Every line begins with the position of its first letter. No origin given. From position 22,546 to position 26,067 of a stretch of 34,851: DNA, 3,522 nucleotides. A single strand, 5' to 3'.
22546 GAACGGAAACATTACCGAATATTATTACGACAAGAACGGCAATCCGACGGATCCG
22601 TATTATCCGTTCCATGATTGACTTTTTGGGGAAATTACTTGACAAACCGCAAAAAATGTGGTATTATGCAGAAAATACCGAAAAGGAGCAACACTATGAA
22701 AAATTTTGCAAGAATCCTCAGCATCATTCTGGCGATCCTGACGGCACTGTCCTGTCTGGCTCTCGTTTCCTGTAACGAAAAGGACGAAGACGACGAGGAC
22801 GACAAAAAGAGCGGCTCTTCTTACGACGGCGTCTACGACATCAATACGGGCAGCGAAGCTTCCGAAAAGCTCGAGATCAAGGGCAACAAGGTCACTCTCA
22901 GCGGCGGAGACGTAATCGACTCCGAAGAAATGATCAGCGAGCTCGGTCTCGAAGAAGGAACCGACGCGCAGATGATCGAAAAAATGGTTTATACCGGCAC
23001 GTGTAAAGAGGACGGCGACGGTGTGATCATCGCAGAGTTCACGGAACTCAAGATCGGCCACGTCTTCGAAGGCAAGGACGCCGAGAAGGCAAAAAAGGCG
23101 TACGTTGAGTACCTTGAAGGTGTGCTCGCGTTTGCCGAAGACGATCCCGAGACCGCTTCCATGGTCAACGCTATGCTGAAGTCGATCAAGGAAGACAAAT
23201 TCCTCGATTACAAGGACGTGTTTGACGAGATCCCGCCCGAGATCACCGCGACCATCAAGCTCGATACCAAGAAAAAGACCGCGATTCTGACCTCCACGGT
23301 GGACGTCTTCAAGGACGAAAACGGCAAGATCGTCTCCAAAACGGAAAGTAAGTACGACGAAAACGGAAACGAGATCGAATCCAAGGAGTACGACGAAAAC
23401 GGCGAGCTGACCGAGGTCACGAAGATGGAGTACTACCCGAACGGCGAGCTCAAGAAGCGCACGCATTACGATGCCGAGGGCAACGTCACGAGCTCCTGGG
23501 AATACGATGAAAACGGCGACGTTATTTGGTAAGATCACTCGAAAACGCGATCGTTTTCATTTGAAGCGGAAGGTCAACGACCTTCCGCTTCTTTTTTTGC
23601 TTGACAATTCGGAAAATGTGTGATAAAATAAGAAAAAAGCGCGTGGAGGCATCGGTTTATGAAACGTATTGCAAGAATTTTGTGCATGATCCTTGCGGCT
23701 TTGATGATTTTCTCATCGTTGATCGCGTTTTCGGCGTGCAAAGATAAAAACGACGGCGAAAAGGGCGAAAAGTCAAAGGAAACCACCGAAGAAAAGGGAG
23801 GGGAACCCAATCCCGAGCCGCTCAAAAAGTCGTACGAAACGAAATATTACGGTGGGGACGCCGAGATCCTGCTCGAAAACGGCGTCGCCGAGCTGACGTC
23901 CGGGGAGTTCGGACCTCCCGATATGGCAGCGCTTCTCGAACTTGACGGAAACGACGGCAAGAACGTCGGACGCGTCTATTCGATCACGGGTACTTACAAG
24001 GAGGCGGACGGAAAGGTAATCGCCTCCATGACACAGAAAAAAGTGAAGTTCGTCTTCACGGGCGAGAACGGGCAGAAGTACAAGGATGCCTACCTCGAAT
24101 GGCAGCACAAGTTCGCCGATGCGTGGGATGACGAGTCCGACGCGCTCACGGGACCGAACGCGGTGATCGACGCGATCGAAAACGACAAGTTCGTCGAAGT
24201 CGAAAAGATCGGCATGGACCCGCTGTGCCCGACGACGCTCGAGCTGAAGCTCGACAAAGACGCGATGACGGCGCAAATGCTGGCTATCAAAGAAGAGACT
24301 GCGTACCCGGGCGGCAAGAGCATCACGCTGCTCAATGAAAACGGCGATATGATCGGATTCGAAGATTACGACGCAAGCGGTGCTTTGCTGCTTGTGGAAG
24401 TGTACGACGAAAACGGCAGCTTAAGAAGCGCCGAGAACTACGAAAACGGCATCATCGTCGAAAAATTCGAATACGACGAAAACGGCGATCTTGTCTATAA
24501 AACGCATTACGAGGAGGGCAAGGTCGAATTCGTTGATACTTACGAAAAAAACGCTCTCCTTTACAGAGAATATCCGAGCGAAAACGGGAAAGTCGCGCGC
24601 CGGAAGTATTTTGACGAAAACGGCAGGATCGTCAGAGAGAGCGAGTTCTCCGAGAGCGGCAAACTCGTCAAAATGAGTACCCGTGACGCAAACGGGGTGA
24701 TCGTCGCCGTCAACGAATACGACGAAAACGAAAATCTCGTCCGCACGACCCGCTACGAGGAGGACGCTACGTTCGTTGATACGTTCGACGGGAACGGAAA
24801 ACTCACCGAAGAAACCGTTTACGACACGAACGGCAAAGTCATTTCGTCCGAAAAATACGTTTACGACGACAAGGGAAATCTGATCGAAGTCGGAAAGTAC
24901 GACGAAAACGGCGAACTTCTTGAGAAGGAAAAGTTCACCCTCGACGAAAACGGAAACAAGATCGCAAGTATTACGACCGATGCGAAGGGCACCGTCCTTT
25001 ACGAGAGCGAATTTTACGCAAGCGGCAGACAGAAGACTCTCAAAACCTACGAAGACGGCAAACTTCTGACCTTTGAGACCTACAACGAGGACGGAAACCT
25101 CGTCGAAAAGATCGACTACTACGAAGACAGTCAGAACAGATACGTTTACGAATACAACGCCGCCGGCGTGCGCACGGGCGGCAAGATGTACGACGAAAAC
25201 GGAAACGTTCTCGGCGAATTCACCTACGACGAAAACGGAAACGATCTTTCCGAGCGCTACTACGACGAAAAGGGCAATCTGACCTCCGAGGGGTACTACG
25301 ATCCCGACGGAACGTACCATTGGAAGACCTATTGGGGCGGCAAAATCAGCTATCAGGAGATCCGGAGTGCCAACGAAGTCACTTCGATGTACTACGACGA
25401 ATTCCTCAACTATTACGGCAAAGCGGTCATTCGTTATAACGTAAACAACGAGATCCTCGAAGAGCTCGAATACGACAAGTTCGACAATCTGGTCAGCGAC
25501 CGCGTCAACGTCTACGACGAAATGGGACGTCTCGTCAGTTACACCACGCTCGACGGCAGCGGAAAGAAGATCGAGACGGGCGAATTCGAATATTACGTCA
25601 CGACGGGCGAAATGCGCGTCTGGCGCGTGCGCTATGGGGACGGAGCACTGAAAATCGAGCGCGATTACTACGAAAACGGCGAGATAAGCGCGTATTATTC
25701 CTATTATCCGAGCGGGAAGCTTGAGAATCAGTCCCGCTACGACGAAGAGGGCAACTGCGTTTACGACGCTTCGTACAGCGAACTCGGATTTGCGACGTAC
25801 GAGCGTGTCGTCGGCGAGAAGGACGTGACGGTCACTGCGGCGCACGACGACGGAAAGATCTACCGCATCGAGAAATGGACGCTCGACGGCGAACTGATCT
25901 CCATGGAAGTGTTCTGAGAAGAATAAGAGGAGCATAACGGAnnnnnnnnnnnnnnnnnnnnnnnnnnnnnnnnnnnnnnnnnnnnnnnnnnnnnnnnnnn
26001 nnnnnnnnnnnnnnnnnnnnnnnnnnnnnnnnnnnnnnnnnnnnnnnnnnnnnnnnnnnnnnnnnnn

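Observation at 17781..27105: Five-gene tandem array of paralogous repeat lipoproteins with a shared uncharacterised N-domain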

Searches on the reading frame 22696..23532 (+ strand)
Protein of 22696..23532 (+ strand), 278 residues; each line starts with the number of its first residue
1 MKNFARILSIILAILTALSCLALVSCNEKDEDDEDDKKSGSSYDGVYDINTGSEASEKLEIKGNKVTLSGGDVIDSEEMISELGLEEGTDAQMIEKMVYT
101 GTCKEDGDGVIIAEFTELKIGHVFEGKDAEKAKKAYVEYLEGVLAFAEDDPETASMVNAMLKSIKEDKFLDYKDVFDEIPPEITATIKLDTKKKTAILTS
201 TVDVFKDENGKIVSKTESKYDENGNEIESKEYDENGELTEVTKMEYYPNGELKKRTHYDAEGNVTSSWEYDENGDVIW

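Call 4: search_protein_families(library=pfam, proteins=[window:22696-23532:+], max_evalue=1)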
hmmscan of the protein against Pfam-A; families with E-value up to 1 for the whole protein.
window:22696-23532:+ (278 aa): 2 families
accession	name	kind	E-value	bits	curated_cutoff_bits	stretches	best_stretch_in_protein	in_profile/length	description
PF07661.19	MORN_2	-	1.2e-05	25.4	29.6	1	245-259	7-21/22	MORN repeat variant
PF05593.20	RHS_repeat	-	1.6e-05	25.6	22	3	232-266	1-30/38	RHS Repeat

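Call 5: search_protein_families(library=ncbifam, proteins=[window:22696-23532:+], max_evalue=1)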
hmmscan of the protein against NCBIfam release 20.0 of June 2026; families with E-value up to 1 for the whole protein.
window:22696-23532:+ (278 aa): 4 families
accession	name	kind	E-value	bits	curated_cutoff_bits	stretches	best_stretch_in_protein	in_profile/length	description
TIGR01917.1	gly_red_sel_B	equivalog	0.0007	18.6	602.2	1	131-223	163-254/431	glycine reductase complex selenoprotein B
NF045961.1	MAG5150_fam_LP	equivalog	0.005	16.3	80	1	1-38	1-36/331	MAG5150 family histidine triad lipoprotein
NF053689.1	BamJ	equivalog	0.12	12.7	100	1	10-38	5-35/184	BamJ family beta-barrel-assembly machinery protein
TIGR01643.1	YD_repeat_2x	repeat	0.22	12.1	15.8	0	258-271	10-23/42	YD repeat-containing protein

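Call 12: find_homologous_proteins(query=window:22696-23532:+, max_evalue=0.001)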
Query window:22696-23532:+ (278 aa): 6 proteins with E <= 0.001 among 8000 candidates.
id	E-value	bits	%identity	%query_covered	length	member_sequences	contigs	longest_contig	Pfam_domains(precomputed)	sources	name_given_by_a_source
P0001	6.1e-174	595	100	100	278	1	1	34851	PF05593.20,PF07661.20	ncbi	-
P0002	3.1e-9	55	34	26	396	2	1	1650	PF05593.20,PF11178.14,PF07661.20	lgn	-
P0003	1.4e-7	50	37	24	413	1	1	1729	-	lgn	-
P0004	7.7e-7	47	41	25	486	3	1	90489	PF05593.20,PF07661.20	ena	-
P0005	4.1e-6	45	39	26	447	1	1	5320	PF05593.20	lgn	-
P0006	2.3e-4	39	54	10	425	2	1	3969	PF00404.25,PF11178.14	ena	-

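Call 17: find_encoding_contigs(protein=P0001, flank=1000, max_places=3)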
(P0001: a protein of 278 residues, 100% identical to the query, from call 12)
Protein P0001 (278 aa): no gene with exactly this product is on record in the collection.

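Call 55: search_protein_families(library=pfam, proteins=[L088:1655-2191:+, L089:3-254:+], max_evalue=0.01)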
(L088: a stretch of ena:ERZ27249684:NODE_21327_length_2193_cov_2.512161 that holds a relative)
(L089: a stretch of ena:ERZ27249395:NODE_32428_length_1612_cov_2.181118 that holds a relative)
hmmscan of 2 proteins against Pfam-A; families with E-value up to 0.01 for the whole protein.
L088:1655-2191:+ (179 aa): 7 families
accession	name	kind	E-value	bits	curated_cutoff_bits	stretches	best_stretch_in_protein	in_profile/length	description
PF13173.12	AAA_14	-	7.1e-29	100.9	27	1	20-142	3-128/129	AAA domain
PF01637.24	ATPase_2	-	1.2e-05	25.7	33.2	1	17-54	18-55/225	ATPase domain predominantly from Archaea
PF13191.12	AAA_16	-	3.5e-05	24.8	32.6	1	7-54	11-62/167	AAA ATPase domain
PF03266.21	NTPase_1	-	0.00019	21.8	23.9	1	22-49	2-29/168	NTPase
PF13401.12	AAA_22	-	0.00054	20.7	27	1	21-58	7-44/130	AAA domain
PF14516.12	AAA_35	-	0.00061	19.1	27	1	3-76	13-86/331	AAA-like domain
PF00437.27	T2SSE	-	0.0027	16.9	24.9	1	14-58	137-179/370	Type II/IV secretion system protein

L089:3-254:+ (83 aa): 0 families

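Call 61: search_protein_families(library=padloc, proteins=[window:22696-23532:+], max_evalue=0.1)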
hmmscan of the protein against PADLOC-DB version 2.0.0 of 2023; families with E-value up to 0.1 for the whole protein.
window:22696-23532:+ (278 aa): 0 families

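Call 62: search_protein_families(library=phrogs, proteins=[window:22696-23532:+], max_evalue=0.1)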
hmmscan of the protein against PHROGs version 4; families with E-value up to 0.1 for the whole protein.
window:22696-23532:+ (278 aa): 2 families
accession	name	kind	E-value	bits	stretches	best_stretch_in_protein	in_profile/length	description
phrog_4632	-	DNA, RNA and nucleotide metabolism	0.041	14.7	1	123-236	51-161/171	RusA-like Holliday junction resolvase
phrog_38384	-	unknown function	0.062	14.5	0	266-277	43-54/54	-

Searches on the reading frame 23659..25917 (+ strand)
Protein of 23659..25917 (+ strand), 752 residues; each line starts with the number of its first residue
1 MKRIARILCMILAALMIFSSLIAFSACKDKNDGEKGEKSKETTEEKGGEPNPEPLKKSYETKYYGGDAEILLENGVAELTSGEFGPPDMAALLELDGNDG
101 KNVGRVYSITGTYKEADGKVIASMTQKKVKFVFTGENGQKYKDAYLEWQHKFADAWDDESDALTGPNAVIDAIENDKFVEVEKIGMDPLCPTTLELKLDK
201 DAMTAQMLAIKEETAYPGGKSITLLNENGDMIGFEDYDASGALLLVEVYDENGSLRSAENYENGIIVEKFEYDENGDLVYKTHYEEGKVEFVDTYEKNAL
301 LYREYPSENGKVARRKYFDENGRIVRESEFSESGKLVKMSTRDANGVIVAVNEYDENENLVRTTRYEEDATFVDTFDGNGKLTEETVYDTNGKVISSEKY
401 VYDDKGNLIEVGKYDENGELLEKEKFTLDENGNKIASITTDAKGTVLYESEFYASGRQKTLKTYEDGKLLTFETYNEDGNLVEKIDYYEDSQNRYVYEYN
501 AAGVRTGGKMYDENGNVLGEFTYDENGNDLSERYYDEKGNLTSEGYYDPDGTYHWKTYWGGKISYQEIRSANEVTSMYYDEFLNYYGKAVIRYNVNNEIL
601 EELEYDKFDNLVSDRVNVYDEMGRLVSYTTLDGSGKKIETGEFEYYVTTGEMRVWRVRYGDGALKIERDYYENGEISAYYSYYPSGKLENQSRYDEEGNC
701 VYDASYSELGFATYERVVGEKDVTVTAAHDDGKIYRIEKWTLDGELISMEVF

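Call 4: search_protein_families(library=pfam, proteins=[window:23659-25917:+], max_evalue=1)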
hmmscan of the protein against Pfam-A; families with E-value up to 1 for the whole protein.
window:23659-25917:+ (752 aa): 8 families
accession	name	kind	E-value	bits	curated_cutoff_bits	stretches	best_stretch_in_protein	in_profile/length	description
PF05593.20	RHS_repeat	-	4.2e-17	62.5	22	3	376-411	1-31/38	RHS Repeat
PF07661.19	MORN_2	-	1.4e-10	40.6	29.6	2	246-263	5-22/22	MORN repeat variant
PF11178.13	DUF2963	-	0.0019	18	22.6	2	345-386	4-51/52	Protein of unknown function (DUF2963)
PF19369.4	DUF5944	-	0.0085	16.1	25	1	373-408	101-136/243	Family of unknown function (DUF5944)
PF12396.14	DUF3659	-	0.014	15.7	24.8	1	504-542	8-45/61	Protein of unknown function (DUF3659)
PF14586.11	MHC_I_2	-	0.015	15.6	27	1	246-284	120-155/174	Class I Histocompatibility antigen, NKG2D ligand, domains 1 and 2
PF11974.14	bMG3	-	0.024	15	34.9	0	428-451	36-59/103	Bacterial alpha-2-macroglobulin MG3 domain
PF15529.11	Ntox24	-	0.73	10.6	24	1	460-487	24-51/91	Bacterial toxin 24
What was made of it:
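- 23659..25917 (+): Gene D, a 752-aa lipoprotein (lipobox FSAC, Cys27). It gives the strongest YD/RHS signal. Pfam RHS_repeat 62.5 bits and MORN_2 40.6 bits (call 4).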

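Call 5: search_protein_families(library=ncbifam, proteins=[window:23659-25917:+], max_evalue=1)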
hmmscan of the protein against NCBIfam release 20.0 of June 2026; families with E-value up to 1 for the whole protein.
window:23659-25917:+ (752 aa): 3 families
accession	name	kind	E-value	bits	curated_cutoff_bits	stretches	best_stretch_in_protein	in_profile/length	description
TIGR01643.1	YD_repeat_2x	repeat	6e-08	32.9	15.8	0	268-291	18-41/42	YD repeat-containing protein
TIGR04183.1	Por_Secre_tail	domain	0.082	12.9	23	0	612-635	22-42/72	T9SS type A sorting domain-containing protein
NF058648.1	ECF_sub_HI1622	equivalog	0.71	9.8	100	0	428-448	47-67/180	NikL family nickel/cobalt ECF transporter subunit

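Call 11: search_solved_structures(query=window:23659-25917:+, max_evalue=1)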
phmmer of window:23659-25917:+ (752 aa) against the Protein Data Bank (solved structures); distinct sequences matched with E-value up to 1: 3.
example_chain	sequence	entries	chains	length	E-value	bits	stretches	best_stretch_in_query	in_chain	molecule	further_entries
7q97_A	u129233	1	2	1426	0.001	20.9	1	397-558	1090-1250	Rhs family protein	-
7qh3_A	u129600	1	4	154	0.065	15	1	518-562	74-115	RsfG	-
3fgx_A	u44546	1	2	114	0.75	11.5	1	658-713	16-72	RBSTP2171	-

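Call 55: search_protein_families(library=pfam, proteins=[L088:1655-2191:+, L089:3-254:+], max_evalue=0.01)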
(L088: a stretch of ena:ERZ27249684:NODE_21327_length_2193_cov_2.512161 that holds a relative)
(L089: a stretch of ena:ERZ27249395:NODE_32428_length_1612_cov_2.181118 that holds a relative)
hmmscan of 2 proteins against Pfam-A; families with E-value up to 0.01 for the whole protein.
L088:1655-2191:+ (179 aa): 7 families
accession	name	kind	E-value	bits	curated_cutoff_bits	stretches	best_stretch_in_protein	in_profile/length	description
PF13173.12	AAA_14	-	7.1e-29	100.9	27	1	20-142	3-128/129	AAA domain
PF01637.24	ATPase_2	-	1.2e-05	25.7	33.2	1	17-54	18-55/225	ATPase domain predominantly from Archaea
PF13191.12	AAA_16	-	3.5e-05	24.8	32.6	1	7-54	11-62/167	AAA ATPase domain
PF03266.21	NTPase_1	-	0.00019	21.8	23.9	1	22-49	2-29/168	NTPase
PF13401.12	AAA_22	-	0.00054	20.7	27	1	21-58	7-44/130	AAA domain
PF14516.12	AAA_35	-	0.00061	19.1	27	1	3-76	13-86/331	AAA-like domain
PF00437.27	T2SSE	-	0.0027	16.9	24.9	1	14-58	137-179/370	Type II/IV secretion system protein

L089:3-254:+ (83 aa): 0 families

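Call 61: search_protein_families(library=padloc, proteins=[window:23659-25917:+], max_evalue=0.1)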
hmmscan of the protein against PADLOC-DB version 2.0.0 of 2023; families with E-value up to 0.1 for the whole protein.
window:23659-25917:+ (752 aa): 0 families

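Call 62: search_protein_families(library=phrogs, proteins=[window:23659-25917:+], max_evalue=0.1)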
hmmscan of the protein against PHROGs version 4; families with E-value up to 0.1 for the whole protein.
window:23659-25917:+ (752 aa): 4 families
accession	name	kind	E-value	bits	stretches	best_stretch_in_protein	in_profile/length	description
phrog_8628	-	unknown function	0.032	15.4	1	7-43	10-46/66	-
phrog_22486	-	unknown function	0.04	14.7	0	237-257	16-36/46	-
phrog_33448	-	unknown function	0.052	15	1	225-289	11-75/114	-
phrog_29696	-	unknown function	0.053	14.5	0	458-491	19-51/85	-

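Call 83: search_dna_similar(query=window:23659-25917:+, collection=phages, mode=protein, max_evalue=0.001, max_rows=10)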
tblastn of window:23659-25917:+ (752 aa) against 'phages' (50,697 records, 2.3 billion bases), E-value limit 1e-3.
Records with a match: 2; places in all: 2; records where one place covers at least 80% of the query: 0.
Best place of each record, by identity: <60% 2.
By first word of the organism name: Bacteriophage 1; Streptococcus 1.
By host as written in the record: Helicobacter equorum 1; Streptococcus suis 1.
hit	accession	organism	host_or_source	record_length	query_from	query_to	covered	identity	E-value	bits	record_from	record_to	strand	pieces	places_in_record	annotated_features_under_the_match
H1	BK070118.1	Bacteriophage sp.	Helicobacter equorum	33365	245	548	40%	28.2%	4e-4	50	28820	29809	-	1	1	hypothetical protein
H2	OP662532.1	Streptococcus phage YS34-rum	Streptococcus suis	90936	242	527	38%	26.6%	8e-6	56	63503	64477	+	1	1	hypothetical protein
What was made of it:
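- Tried and rejected: There are no PADLOC hits, and PHROGs and phage-genome searches give only noise-level matches (calls 61, 62, 83).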

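Call 84: search_dna_similar(query=window:23659-25917:+, collection=plasmids, mode=protein, max_evalue=0.001, max_rows=12)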
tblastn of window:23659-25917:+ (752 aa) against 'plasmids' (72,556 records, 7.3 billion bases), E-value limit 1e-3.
Records with a match: 19; places in all: 21; records where one place covers at least 80% of the query: 0.
Best place of each record, by identity: <60% 19.
By first word of the organism name: Escherichia 5; Leptolyngbya 4; Paracoccus 2; Spartinivicinus 1; Calothrix 1; Streptococcus 1; Undibacterium 1; Methylomonas 1; Gloeothece 1; Ensifer 1; and 1 more.
By predicted mobility (MOB-suite, as given by PLSDB): non-mobilizable 16; mobilizable 2; conjugative 1.
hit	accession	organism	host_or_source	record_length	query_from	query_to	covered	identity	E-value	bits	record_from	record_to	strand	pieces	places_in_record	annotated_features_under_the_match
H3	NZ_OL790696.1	Escherichia coli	-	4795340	83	655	76%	24.1%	1e-8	66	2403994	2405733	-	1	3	none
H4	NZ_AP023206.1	Escherichia coli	Homo sapiens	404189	83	626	72%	23.5%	5e-6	58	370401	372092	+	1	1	RHS element core protein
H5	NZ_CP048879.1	Spartinivicinus ruber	pure culture,coastal sediment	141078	212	701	65%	24.1%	7e-4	51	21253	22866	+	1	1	RHS repeat-associated core domain-containing protein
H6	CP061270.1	Escherichia coli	Sheep,cell culture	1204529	146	633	65%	23.7%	8e-9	67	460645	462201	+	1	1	RHS repeat protein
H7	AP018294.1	Calothrix sp. NIES-4105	-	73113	209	636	57%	24.5%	9e-4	50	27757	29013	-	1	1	YD repeat protein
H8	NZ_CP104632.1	Escherichia coli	cell culture,In-house environment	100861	210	626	55%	25.0%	1e-7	64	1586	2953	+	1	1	RHS element core protein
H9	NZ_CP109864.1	Paracoccus aminovorans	bacteria,human fecal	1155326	159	638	64%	21.6%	2e-4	53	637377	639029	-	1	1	record has no annotation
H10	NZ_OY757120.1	Escherichia coli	broiler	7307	237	626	52%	25.4%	3e-6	59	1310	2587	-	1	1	none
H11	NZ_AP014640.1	Leptolyngbya boryana IAM M-101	-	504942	201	544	46%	26.9%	4e-5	55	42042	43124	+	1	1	putative Ig domain-containing protein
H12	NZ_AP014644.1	Leptolyngbya boryana dg5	-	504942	201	544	46%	26.9%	4e-5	55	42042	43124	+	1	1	putative Ig domain-containing protein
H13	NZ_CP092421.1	Leptolyngbya boryana IU 594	-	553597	201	544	46%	26.9%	4e-5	55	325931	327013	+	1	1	putative Ig domain-containing protein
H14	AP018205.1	Leptolyngbya boryana NIES-2135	-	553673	201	544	46%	26.9%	4e-5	55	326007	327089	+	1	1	YD repeat protein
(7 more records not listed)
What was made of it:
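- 23659..25917 (+): TIGR01643 (call 5). tblastn to E. coli RHS core proteins, E 1e-8 (call 84).
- On Rhs / YD-repeat proteins: Sequence similarity to E. coli RHS core proteins was also found (call 84).
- tblastn shows 24% identity over about 570 aa to E. coli RHS core proteins, E 1e-8 (call 84).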
